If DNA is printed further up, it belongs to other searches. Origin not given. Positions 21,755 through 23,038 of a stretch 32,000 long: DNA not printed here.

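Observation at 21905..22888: DUF1852 protein has no recognisable catalytic fold and atypical codon usage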

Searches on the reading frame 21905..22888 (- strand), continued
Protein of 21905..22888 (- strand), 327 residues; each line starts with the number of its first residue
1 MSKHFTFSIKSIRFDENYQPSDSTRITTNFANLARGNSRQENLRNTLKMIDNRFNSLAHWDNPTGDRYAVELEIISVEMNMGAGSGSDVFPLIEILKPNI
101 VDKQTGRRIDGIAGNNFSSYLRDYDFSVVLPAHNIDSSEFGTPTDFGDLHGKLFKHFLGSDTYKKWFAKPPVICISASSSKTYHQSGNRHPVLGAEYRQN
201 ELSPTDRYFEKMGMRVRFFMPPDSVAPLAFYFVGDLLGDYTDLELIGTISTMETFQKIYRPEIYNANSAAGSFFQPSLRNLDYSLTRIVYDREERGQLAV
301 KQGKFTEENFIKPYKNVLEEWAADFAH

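Call 31: find_homologous_proteins(query=A2, max_evalue=1e-10)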
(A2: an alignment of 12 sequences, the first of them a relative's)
Query A2 (12 sequences) (337 aa, profile of the alignment): 7918 proteins with E <= 1e-10 among 8000 candidates; the best 120 are listed.
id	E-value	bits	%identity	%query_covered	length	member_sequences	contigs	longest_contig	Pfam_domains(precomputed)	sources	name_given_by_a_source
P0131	1.4e-136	473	100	100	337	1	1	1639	PF08908.17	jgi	jgi:hypothetical protein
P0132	7.2e-134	464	44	90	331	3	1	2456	PF08908.17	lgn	-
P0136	6.1e-132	458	41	93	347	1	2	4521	PF08908.17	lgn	-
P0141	2.1e-129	449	-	-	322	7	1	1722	PF08908.17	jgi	jgi:hypothetical protein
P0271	8.7e-128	444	45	95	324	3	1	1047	PF08908.17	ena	-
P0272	1.3e-125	437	-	-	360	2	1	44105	PF08908.17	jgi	jgi:Domain of unknown function (DUF1852)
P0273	1.3e-124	434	45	95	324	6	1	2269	PF08908.17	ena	-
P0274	1.8e-124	433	-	-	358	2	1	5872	PF08908.17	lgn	-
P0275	3.4e-124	432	47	91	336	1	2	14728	PF08908.17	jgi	jgi:hypothetical protein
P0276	1.6e-123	430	-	-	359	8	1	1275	PF08908.17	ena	-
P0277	1.8e-123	430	-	-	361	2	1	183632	PF08908.17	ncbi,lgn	-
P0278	2.1e-123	430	-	-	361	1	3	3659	PF08908.17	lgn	-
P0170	2.2e-123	430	-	-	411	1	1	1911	PF08908.17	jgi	jgi:hypothetical protein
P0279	3.8e-123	429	-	-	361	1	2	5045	PF08908.17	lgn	-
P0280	3.9e-123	429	-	-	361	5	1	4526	PF08908.17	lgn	-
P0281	4.0e-123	429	-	-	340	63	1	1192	PF08908.17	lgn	-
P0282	4.5e-123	429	-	-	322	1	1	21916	PF08908.17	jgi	jgi:hypothetical protein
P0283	6.7e-123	428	42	92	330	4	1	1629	PF08908.17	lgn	-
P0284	1.7e-122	427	-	-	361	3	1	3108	PF08908.17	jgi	jgi:Domain of unknown function (DUF1852)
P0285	2.5e-122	426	-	-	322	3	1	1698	PF08908.17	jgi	jgi:hypothetical protein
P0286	4.0e-122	425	52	99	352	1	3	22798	PF08908.17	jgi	jgi:Putative oxygenase MesX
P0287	6.2e-122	425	44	93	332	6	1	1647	PF08908.17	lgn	-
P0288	7.0e-122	425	45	93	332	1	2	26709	PF08908.17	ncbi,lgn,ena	-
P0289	6.6e-121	421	-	-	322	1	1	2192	PF08908.17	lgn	-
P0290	9.9e-121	421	-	-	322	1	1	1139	PF08908.17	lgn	-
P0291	4.2e-120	419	-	-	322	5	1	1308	PF08908.17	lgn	-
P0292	1.4e-119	417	50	98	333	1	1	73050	PF08908.17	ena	-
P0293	3.8e-118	412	39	97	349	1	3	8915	PF08908.17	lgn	-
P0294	1.2e-114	401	39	98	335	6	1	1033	PF08908.17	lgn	-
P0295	2.0e-113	397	-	-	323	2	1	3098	PF08908.17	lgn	-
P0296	8.4e-111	388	38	98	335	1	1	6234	PF08908.17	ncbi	ncbi:MAG: putative oxygenase MesX [Pseudomonadota bacterium]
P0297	3.1e-110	386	-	-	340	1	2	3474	PF08908.17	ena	-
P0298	6.2e-109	382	-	-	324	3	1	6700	PF08908.17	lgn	-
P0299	2.1e-108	380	44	95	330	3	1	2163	PF08908.17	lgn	-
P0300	2.7e-108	380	43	89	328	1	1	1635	PF08908.17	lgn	-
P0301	6.9e-108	379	44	86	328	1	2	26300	PF08908.17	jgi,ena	-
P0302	1.3e-107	378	42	93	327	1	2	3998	PF08908.17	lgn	-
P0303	1.4e-107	378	44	91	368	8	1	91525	PF08908.17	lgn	-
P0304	2.1e-107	377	46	86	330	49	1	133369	PF08908.17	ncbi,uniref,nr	ncbi:DUF1852 domain-containing protein [Dietzia aurantiaca]|uniref:putative oxygenase MesX n=1 Tax=D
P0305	2.1e-107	377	44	93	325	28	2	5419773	PF08908.17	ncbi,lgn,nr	ncbi:hypothetical protein SME13J_35270 [Serratia marcescens]|nr:hypothetical protein SME13J_35270 [S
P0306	2.3e-107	377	46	90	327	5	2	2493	PF08908.17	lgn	-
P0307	2.5e-107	377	45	89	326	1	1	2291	PF08908.17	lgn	-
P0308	3.0e-107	377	44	93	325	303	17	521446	PF08908.17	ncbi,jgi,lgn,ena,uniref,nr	ncbi:DUF1852 domain-containing protein [Serratia sp. Lou2A]|uniref:DUF1852 domain-containing protein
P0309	3.1e-107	377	46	85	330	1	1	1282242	PF08908.17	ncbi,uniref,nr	ncbi:putative oxygenase MesX [Demequina sp. NBRC 110055]|uniref:putative oxygenase MesX n=1 Tax=Deme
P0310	4.9e-107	376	47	86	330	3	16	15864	PF08908.17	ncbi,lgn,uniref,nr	ncbi:conserved hypothetical protein [Microbacterium sp. C448]|uniref:putative oxygenase MesX n=1 Tax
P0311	5.7e-107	376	43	95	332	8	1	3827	PF08908.17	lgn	-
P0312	5.8e-107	376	45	88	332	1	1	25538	PF08908.17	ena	-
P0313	5.8e-107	376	46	86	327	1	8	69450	PF08908.17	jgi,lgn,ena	-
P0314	6.2e-107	376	46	86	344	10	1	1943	PF08908.17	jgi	jgi:hypothetical protein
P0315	7.4e-107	375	46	88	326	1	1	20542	PF08908.17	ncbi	ncbi:MAG: DUF1852 domain-containing protein [Pseudomonas sp.]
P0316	7.5e-107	375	46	85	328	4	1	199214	PF08908.17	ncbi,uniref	ncbi:DUF1852 domain-containing protein [Pseudomonas sp. NPDC089422]|uniref:DUF1852 domain-containing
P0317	7.6e-107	375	46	88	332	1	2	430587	PF08908.17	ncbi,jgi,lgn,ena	-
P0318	7.7e-107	375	46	88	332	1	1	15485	PF08908.17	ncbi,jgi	-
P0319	7.7e-107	375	43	97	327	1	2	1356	PF08908.17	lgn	-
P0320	8.7e-107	375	42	94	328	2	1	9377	PF08908.17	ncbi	ncbi:DUF1852 domain-containing protein [Brevundimonas naejangsanensis]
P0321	9.8e-107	375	45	88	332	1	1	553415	PF08908.17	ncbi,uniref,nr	ncbi:DUF1852 domain-containing protein [Stenotrophomonas sp.]|uniref:DUF1852 domain-containing prote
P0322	1.1e-106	375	44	89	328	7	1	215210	PF08908.17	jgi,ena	-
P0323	1.1e-106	375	45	88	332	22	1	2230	PF08908.17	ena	-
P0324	1.1e-106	375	44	95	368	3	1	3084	PF08908.17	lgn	-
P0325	1.3e-106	375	48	86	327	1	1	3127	PF08908.17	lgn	-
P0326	1.3e-106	374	46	86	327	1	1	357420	PF08908.17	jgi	jgi:hypothetical protein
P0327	1.5e-106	374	47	86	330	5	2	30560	PF08908.17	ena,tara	tara:strand:+ start:644 stop:1636 length:993 start_codon:yes stop_codon:yes gene_type:complete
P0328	1.7e-106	374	47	88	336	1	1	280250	PF08908.17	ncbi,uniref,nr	ncbi:putative oxygenase MesX [Gulosibacter chungangensis]|uniref:DUF1852 domain-containing protein n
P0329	1.9e-106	374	43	94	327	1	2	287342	PF08908.17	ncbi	ncbi:DUF1852 domain-containing protein [Pseudomonas sp. SDO5271_S396]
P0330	1.9e-106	374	45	91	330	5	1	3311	PF08908.17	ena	-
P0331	1.9e-106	374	43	93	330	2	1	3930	PF08908.17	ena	-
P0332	1.9e-106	374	43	93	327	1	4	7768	PF08908.17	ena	-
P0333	1.9e-106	374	43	93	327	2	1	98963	PF08908.17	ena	-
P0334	2.0e-106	374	42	96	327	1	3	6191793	PF08908.17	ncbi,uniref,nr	ncbi:DUF1852 domain-containing protein [Pseudomonas syringae]|uniref:DUF1852 domain-containing prote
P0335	2.0e-106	374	43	93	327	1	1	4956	PF08908.17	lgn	-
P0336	2.0e-106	374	46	88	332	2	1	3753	PF08908.17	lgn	-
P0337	2.0e-106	374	44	90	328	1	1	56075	PF08908.17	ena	-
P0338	2.0e-106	374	45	96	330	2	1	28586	PF08908.17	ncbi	-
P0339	2.1e-106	374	43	92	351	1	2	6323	PF08908.17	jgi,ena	-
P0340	2.3e-106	374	46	86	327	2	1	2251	PF08908.17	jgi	-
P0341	2.4e-106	374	45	88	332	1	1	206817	PF08908.17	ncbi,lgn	-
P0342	2.4e-106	374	41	92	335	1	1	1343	PF08908.17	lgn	-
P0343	2.5e-106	374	43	94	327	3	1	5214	PF08908.17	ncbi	-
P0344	2.7e-106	373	41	99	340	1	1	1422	PF08908.17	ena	-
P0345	2.7e-106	373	44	95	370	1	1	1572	PF08908.17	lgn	-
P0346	2.8e-106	373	45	88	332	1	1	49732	PF08908.17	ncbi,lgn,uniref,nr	ncbi:DUF1852 domain-containing protein [Stenotrophomonas sp. PS02289]|uniref:DUF1852 domain-containi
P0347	2.9e-106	373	44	95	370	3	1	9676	PF08908.17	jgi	-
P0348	3.1e-106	373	45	89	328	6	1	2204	PF08908.17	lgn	-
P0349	3.2e-106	373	44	86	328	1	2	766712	PF08908.17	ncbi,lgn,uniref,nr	ncbi:hypothetical protein DK26_05585 [Bosea sp. WAO]|uniref:DUF1852 domain-containing protein n=1 Ta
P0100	3.2e-106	373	44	95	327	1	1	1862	PF08908.17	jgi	jgi:Domain of unknown function (DUF1852)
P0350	3.2e-106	373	46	86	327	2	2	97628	PF08908.17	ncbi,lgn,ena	-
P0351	3.4e-106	373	46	89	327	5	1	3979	PF08908.17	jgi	jgi:hypothetical protein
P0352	3.5e-106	373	43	94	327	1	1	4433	PF08908.17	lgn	-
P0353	3.5e-106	373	43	90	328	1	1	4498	PF08908.17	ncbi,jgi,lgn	-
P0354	3.6e-106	373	43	90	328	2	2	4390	PF08908.17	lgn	-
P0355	3.7e-106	373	41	94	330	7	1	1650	PF08908.17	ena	-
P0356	3.8e-106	373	43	90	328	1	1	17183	PF08908.17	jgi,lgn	-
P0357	3.9e-106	373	43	96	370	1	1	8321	PF08908.17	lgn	-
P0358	3.9e-106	373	44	93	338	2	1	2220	PF08908.17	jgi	jgi:hypothetical protein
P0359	4.0e-106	373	42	93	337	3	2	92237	PF08908.17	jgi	-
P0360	4.0e-106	373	43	94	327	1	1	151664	PF08908.17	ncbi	ncbi:DUF1852 domain-containing protein [Pseudomonas sp. SDO524_S393]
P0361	4.2e-106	373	43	92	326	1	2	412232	PF08908.17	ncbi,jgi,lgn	-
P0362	4.2e-106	373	42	86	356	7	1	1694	PF08908.17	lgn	-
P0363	4.3e-106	373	43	90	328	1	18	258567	PF08908.17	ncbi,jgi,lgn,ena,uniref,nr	ncbi:DUF1852 domain-containing protein [Brevundimonas naejangsanensis]|uniref:DUF1852 domain-contain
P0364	4.3e-106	373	46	86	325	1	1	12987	PF08908.17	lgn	-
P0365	4.6e-106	373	45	89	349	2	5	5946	PF08908.17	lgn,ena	-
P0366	4.7e-106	373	44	90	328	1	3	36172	PF08908.17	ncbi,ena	-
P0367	4.8e-106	373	42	93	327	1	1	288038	PF08908.17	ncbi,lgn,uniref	ncbi:DUF1852 domain-containing protein [Rouxiella sp. Mn2063]|uniref:DUF1852 domain-containing prote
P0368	4.8e-106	373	44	86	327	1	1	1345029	PF08908.17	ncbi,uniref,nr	ncbi:DUF1852 domain-containing protein [Pseudomonas sp. V1]|uniref:DUF1852 domain-containing protein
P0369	4.9e-106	373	42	94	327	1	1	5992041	PF08908.17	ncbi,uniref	ncbi:DUF1852 domain-containing protein [Pseudomonas syringae]|uniref:DUF1852 domain-containing prote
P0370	4.9e-106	373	45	85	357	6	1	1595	PF08908.17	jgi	-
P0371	4.9e-106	373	45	86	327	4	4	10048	PF08908.17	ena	-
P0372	5.0e-106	373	41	97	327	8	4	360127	PF08908.17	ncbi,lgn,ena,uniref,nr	ncbi:DUF1852 domain-containing protein [Halopseudomonas bauzanensis]|uniref:DUF1852 domain-containin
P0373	5.1e-106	373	46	89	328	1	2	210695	PF08908.17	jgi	jgi:hypothetical protein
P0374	5.1e-106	373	44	93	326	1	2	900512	PF08908.17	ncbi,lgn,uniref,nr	ncbi:DUF1852 domain-containing protein [Burkholderia metallica]|uniref:DUF1852 domain-containing pro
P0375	5.2e-106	372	44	88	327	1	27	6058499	PF08908.17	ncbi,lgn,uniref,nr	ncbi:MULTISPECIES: DUF1852 domain-containing protein [Pseudomonas]|uniref:DUF1852 domain-containing 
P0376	5.3e-106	372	44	93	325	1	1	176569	PF08908.17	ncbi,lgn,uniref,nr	ncbi:DUF1852 domain-containing protein [Serratia ureilytica]|uniref:DUF1852 domain-containing protei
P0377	5.4e-106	372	44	88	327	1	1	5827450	PF08908.17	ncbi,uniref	ncbi:DUF1852 domain-containing protein [Pseudomonas syringae]|uniref:DUF1852 domain-containing prote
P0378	5.4e-106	372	44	88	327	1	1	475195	PF08908.17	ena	-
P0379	5.4e-106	372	43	90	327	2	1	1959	PF08908.17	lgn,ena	-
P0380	5.5e-106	372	46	86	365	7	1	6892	PF08908.17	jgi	jgi:hypothetical protein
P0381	5.5e-106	372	45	93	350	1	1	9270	PF08908.17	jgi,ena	jgi:hypothetical protein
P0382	5.5e-106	372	46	86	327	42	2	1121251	PF08908.17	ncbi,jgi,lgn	-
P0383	5.8e-106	372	45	86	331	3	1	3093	PF08908.17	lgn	-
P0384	5.8e-106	372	43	92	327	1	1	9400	PF08908.17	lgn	-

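Call 35: find_related_loci(query=A4, collection=genome_contigs, flank=6000)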
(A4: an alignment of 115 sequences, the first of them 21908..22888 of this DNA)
Query A4 (327 aa) in genome_contigs; peptide patterns used: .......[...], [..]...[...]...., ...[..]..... (x = any residue, [..] = any of these).
600 stretches matched a pattern (row limit reached: there are more); 593 encode a relative of the query (tblastn E <= 1e-3); the best 80 are kept; 80 distinct loci.
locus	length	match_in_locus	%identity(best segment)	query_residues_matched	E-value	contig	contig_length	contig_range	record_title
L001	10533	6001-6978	78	1-326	7e-179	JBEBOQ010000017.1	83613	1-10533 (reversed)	MAG: Achromobacter xylosoxidans isolate T1.bin.48 NODE_751_length_83613_cov_129.270950, whole genome shotgun sequence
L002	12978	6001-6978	79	1-326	1e-178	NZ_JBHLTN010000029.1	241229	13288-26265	Ottowia pentelensis strain NCAIM B.02336 GCM70007083_25, whole genome shotgun sequence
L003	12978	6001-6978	78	1-326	8e-179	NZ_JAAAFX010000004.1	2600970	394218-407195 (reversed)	Variovorax boronicumulans strain Xaverov 112 NODE_4_length_2600862_cov_15.168293, whole genome shotgun sequence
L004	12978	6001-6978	77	1-326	4e-177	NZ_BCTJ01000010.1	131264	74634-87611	Hydrogenophaga palleronii NBRC 102513, whole genome shotgun sequence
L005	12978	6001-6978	78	1-326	3e-176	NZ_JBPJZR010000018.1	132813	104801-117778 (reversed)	Variovorax sp. GB1P17 NODE_18_length_132813_cov_30.368466, whole genome shotgun sequence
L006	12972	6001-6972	77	1-326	2e-175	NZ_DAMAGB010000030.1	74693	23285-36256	MAG: Janthinobacterium sp. isolate CTOTU48093 NODE_87_length_74693_cov_6.664420, whole genome shotgun sequence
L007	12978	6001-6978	77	1-326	2e-175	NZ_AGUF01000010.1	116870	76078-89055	Achromobacter arsenitoxydans SY8 Contig00011, whole genome shotgun sequence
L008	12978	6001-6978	77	1-326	2e-175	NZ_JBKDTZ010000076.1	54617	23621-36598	MAG: Acidovorax sp. isolate samp_4354_semibin_115 samp_4354_213884, whole genome shotgun sequence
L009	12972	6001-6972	77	1-326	4e-175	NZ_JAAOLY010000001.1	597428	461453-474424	Janthinobacterium lividum strain HSC-65S10 NODE_1_length_597428_cov_28.128173, whole genome shotgun sequence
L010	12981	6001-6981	77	1-327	6e-175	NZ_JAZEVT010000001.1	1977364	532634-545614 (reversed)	Achromobacter sp. ESBL13 NODE_1_length_1977364_cov_44.017354, whole genome shotgun sequence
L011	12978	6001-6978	77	1-326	1e-173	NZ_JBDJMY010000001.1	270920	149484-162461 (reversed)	Stenotrophomonas terrae strain TWI583 contig00001, whole genome shotgun sequence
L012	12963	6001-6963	77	1-323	1e-173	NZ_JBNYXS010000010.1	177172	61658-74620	Janthinobacterium sp. LB3P118 NODE_10_length_177172_cov_65.694722, whole genome shotgun sequence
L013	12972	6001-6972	77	1-324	1e-173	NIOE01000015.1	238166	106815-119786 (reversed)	Roseateles noduli strain HZ7 Scaffold12_1, whole genome shotgun sequence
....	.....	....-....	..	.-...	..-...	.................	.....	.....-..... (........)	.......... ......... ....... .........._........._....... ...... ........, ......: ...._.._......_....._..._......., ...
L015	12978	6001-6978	77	1-326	8e-173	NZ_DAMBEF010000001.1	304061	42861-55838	MAG: Stenotrophomonas sp. isolate CTOTU48804 NODE_4_length_304061_cov_11.559778, whole genome shotgun sequence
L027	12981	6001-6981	73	1-327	2e-168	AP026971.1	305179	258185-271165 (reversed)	Comamonadaceae bacterium OS-4 plasmid pOS401 DNA, complete sequence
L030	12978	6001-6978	72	1-326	4e-167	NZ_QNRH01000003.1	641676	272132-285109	Pseudochrobactrum asaccharolyticum strain DSM 25619 Ga0244562_103, whole genome shotgun sequence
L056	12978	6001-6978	71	1-326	4e-164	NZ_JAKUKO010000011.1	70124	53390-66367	Acinetobacter pittii strain 18052 Scaffold11_1, whole genome shotgun sequence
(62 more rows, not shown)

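Call 38: predict_structure(alignment_id=A4)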
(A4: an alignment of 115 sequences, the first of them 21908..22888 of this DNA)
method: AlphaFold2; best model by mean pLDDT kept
length: 327 residues; sequences in the alignment: 115
mean_pLDDT: 92.0   pTM: 0.91
mean pLDDT of the five models: 92.0, 91.6, 91.5, 91.2, 90.8
residues with pLDDT >= 90: 261; 70-90: 51; 50-70: 13; < 50: 2
segments of 3 or more residues with pLDDT < 50: none
pLDDT, mean of each block of 10 residues (from residue 1): 78 93 71 86 97 96 94 95 69 95 96 95 94 90 93 96 96 95 97 96 94 98 98 96 98 96 97 95 92 81 94 92 80
secondary structure, 60 per line:
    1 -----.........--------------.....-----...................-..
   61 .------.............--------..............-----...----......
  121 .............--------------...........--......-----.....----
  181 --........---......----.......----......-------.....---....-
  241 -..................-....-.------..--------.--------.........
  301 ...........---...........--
elements in order: E6-14 H29-33 H39-57 E68-80 E89-102 E108-110 E115-119 H120-133 H148-158 H161-166 E172-176 E183-190 E194-199 H204-210 E215-220 E228-232 H236-239 H242-259 H261-264 H292-311 H315-325

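Call 41: fold_search(model_id=the predicted structure, library=pdb)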
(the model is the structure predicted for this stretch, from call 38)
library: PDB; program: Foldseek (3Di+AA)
matches with E <= 10: 537; with E <= 0.001: 0
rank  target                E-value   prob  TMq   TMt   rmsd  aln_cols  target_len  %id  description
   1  5et7_D                1.4e-01  0.07  0.12  0.13  19.1       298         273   10  Human muscle fructose-1,6-bisphosphatase in inactive T-state (released 2016-04-13)
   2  9ilp_a                2.1e-01  0.03  0.08  0.13  21.7       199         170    8  Structure of the bacteriophage T5 portal complex (released 2024-09-18)
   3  8yld_SA               2.6e-01  0.06  0.08  0.11  16.6       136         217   10  State 4a (S4a) of yeast 80S ribosome bound to 2 tRNAs and open eEF3 and eEF2 during translocation (released 2024-12-11)
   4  5l0a                  5.1e-01  0.04  0.11  0.13  17.0       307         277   11  Human muscle fructose-1,6-bisphosphatase E69Q mutant in active R-state in complex with fructose-1,6-bisphosphate (released 2017-08-16)
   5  8hqo_P                5.3e-01  0.01  0.08  0.12  22.5       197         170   12  Neck of DT57C bacteriophage in the full state (released 2023-12-13)
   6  5ka2                  6.3e-01  0.06  0.08  0.09  17.2       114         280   12  Protein Tyrosine Phosphatase 1B YAYA (Y152A, Y153A) mutant, open state (released 2017-03-08)
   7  8old_B                6.7e-01  0.03  0.11  0.15  21.9       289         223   11  Crystal structure of Archaeoglobus fulgidus AfAgo-N protein representing N-L1-L2 domains (released 2024-01-24)
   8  1zup_A                7.0e-01  0.05  0.16  0.17  14.8       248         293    9  CRYSTAL STRUCTURE OF A PUTATIVE NUCLEASE WITH A RIBONUCLEASE H-LIKE MOTIF FOLD (TM1739) FROM THERMOTOGA MARITIMA AT 2. (released 2005-06-21)
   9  6et7_A                7.4e-01  0.03  0.10  0.06  18.7       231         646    9  Activated heterodimer of the bacteriophytochrome regulated diguanylyl cyclase variant - S505V A526V - from Idiomarina  (released 2018-06-13)
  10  8old_C                7.9e-01  0.07  0.10  0.14  21.9       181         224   12  Crystal structure of Archaeoglobus fulgidus AfAgo-N protein representing N-L1-L2 domains (released 2024-01-24)
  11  3a5k                  7.9e-01  0.06  0.08  0.09  17.0       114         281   13  Crystal structure of protein-tyrosine phosphatase 1B (released 2010-08-11)
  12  2cy4                  9.3e-01  0.03  0.09  0.16  14.1       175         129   10  Crystal structure of phosphotyrosine binding (PTB) domain of epidermal growth factor receptor pathway substrate-8 (EPS8) (released 2006-01-04)
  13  6y57_SD               9.3e-01  0.02  0.09  0.11  21.1       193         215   10  Structure of human ribosome in hybrid-PRE state (released 2020-04-15)
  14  1vde_B                9.8e-01  0.05  0.14  0.11  17.8       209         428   10  PI-SCEI, A HOMING ENDONUCLEASE WITH PROTEIN SPLICING ACTIVITY (released 1998-04-08)
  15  9mr4_w                9.8e-01  0.02  0.08  0.10  18.0       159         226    9  NAC: Ribosome nascent chain complex(Oxa1L) (released 2025-08-20)
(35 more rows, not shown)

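Call 42: search_solved_structures(query=A4, max_evalue=10, show_alignments=2)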
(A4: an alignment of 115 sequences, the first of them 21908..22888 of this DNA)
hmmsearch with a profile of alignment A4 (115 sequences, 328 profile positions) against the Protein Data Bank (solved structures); distinct sequences matched with E-value up to 10: 0.
